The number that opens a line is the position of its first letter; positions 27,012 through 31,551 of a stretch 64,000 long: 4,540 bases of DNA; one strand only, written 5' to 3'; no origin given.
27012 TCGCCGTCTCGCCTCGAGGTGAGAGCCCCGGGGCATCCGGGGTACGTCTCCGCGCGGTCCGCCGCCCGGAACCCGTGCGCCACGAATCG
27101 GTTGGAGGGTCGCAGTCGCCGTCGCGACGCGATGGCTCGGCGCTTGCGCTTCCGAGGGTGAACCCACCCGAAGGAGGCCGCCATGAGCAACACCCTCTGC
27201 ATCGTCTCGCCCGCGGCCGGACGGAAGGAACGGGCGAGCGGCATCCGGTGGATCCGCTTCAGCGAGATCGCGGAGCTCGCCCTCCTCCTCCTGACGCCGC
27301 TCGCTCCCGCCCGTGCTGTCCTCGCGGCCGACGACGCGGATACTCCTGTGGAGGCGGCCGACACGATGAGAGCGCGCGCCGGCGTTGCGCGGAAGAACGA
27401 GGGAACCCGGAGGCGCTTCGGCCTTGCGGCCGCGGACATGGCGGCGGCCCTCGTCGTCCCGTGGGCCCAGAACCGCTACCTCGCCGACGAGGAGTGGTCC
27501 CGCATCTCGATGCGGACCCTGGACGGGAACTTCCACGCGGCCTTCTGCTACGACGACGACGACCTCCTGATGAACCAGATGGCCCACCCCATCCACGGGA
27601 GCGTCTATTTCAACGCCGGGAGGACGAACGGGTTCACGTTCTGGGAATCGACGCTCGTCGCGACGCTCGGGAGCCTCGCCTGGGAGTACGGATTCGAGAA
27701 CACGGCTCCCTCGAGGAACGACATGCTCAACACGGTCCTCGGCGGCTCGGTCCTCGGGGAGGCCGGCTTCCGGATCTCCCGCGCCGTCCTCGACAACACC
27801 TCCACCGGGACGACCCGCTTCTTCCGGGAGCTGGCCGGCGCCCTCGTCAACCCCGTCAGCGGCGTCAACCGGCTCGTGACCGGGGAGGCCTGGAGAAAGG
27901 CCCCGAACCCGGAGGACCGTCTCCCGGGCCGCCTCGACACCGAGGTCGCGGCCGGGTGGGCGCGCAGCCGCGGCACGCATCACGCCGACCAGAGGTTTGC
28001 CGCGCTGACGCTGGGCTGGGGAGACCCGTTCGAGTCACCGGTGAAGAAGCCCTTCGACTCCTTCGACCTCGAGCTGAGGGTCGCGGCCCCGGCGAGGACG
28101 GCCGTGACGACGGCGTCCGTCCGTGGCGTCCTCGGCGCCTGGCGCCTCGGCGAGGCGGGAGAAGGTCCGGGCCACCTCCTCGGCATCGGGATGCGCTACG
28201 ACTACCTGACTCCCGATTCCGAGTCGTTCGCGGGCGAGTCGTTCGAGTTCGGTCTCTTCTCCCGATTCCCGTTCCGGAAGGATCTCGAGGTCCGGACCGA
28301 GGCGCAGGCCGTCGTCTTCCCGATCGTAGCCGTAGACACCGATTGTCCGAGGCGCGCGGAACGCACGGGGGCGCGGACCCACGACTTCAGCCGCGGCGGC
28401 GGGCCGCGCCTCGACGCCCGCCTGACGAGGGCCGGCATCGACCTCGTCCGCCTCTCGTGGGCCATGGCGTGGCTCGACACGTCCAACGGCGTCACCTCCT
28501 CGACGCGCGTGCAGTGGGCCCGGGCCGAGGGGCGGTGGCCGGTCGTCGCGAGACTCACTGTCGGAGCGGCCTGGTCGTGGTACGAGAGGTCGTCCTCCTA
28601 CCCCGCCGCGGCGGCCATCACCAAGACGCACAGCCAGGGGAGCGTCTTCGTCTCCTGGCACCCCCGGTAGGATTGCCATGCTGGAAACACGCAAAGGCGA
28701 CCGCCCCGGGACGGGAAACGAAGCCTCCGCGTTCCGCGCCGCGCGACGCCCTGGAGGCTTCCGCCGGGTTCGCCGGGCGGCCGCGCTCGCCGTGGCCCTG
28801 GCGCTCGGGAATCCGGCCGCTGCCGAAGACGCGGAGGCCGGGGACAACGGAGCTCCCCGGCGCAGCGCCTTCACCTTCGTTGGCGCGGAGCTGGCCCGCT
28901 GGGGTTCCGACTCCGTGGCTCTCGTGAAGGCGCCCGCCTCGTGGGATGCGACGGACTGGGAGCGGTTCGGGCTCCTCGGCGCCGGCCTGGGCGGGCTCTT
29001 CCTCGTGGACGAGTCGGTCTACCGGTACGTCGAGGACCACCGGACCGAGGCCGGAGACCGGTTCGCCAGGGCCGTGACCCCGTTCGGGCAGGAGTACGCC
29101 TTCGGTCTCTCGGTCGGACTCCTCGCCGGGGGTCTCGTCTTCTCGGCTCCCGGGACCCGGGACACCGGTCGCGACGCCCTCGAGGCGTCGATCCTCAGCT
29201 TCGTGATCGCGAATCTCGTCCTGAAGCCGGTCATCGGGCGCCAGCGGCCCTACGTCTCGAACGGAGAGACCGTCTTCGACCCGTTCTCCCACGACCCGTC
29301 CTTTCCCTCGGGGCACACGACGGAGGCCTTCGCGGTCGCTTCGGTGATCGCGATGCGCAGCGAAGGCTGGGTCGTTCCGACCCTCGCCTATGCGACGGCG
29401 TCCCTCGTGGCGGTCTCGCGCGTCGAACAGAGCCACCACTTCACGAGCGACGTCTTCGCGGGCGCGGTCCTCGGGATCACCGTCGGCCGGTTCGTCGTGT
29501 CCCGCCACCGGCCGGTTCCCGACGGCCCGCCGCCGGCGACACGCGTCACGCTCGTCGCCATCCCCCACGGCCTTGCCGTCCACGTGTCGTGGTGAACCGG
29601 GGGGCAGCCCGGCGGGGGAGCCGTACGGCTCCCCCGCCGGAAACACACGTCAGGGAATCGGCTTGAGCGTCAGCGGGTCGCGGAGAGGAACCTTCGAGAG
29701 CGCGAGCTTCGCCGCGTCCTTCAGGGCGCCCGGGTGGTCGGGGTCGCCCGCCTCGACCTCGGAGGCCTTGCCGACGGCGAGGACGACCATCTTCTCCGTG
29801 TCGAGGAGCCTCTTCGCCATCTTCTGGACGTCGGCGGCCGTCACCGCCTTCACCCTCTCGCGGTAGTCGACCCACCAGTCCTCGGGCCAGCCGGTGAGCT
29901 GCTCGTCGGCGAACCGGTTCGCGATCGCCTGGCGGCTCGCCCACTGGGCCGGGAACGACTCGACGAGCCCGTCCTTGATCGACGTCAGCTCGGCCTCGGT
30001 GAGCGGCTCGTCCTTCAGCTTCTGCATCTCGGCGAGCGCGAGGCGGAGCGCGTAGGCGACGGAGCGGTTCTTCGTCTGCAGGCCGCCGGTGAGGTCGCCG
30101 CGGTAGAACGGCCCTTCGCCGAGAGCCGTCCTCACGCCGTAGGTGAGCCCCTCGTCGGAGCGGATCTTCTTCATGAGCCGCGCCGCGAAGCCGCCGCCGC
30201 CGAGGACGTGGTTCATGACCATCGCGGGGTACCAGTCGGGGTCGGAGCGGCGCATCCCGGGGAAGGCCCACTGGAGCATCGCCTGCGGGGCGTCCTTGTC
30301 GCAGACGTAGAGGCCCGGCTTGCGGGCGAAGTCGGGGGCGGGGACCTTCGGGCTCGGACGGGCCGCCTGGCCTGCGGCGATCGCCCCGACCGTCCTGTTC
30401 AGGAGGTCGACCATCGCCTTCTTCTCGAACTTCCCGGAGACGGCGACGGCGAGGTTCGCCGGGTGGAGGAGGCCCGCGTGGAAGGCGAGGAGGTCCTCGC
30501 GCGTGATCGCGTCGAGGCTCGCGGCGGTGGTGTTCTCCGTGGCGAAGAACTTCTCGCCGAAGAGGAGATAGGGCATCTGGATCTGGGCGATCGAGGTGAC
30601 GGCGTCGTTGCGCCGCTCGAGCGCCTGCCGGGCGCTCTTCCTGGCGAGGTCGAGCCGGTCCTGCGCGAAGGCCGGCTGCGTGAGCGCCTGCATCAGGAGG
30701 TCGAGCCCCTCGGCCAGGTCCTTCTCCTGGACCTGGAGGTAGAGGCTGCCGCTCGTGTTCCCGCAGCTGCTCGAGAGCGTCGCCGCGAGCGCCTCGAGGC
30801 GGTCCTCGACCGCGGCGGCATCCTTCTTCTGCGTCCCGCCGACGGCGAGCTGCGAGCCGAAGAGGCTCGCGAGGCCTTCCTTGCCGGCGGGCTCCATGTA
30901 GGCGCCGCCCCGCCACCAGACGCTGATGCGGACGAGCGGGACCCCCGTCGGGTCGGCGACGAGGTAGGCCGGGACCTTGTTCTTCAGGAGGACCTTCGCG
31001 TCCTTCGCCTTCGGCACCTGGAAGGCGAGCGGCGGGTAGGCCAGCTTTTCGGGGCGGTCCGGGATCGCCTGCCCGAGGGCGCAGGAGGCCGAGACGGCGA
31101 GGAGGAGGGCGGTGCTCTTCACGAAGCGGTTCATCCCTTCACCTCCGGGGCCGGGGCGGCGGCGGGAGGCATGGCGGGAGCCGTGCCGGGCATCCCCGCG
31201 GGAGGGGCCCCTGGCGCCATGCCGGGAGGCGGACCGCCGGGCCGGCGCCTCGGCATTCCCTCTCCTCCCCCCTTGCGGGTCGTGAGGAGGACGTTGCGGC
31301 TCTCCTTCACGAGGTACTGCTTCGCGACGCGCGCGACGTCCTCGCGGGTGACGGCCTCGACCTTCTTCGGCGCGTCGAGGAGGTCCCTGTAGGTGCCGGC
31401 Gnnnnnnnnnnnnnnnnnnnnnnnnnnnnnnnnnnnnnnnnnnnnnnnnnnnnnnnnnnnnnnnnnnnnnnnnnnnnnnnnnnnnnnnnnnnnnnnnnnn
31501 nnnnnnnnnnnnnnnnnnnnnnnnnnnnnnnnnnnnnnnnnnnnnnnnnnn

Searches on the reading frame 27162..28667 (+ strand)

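Call 60: search_protein_families(library=pfam, proteins=[window:27162-28667:+], max_evalue=0.0001)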
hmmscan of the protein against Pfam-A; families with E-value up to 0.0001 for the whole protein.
window:27162-28667:+ (502 aa): 1 family
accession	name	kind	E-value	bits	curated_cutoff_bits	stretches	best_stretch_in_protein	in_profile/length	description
PF13084.11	DUF3943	-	4.8e-32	110.5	27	1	128-232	2-108/108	Domain of unknown function (DUF3943)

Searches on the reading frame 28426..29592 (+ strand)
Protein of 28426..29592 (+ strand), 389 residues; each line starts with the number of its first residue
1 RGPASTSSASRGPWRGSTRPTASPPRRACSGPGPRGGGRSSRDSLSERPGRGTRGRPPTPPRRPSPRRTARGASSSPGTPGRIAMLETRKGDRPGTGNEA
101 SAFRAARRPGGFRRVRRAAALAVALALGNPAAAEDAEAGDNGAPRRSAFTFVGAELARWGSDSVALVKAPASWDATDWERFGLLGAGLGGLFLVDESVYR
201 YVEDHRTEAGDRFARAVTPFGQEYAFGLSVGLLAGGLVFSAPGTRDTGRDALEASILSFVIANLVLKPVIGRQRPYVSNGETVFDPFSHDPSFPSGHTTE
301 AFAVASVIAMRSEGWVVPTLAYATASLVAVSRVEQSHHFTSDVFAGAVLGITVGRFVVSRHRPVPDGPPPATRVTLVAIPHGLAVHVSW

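Call 60: search_protein_families(library=pfam, proteins=[window:28426-29592:+], max_evalue=0.0001)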
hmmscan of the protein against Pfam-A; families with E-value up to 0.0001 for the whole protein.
window:28426-29592:+ (389 aa): 2 families
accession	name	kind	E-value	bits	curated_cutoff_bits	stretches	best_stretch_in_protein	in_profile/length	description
PF01569.27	PAP2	-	1.7e-20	73.5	27.2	1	255-359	8-123/130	PAP2 superfamily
PF14378.12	PAP2_3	-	1.2e-05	25.6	27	1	292-351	126-185/190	PAP2 superfamily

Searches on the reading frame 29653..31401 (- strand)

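Call 26: search_protein_families(library=pfam, proteins=[window:29653-31401:-], max_evalue=0.001)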
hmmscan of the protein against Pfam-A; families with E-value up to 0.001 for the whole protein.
window:29653-31401:- (583 aa): 2 families
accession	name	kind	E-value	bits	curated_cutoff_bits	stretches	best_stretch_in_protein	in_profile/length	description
PF05193.26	Peptidase_M16_C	-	4.3e-32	111.9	23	1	299-479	2-181/181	Peptidase M16 inactive domain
PF00675.25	Peptidase_M16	-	6.6e-09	36.3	22.3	1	156-266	12-121/149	Insulinase (Peptidase family M16)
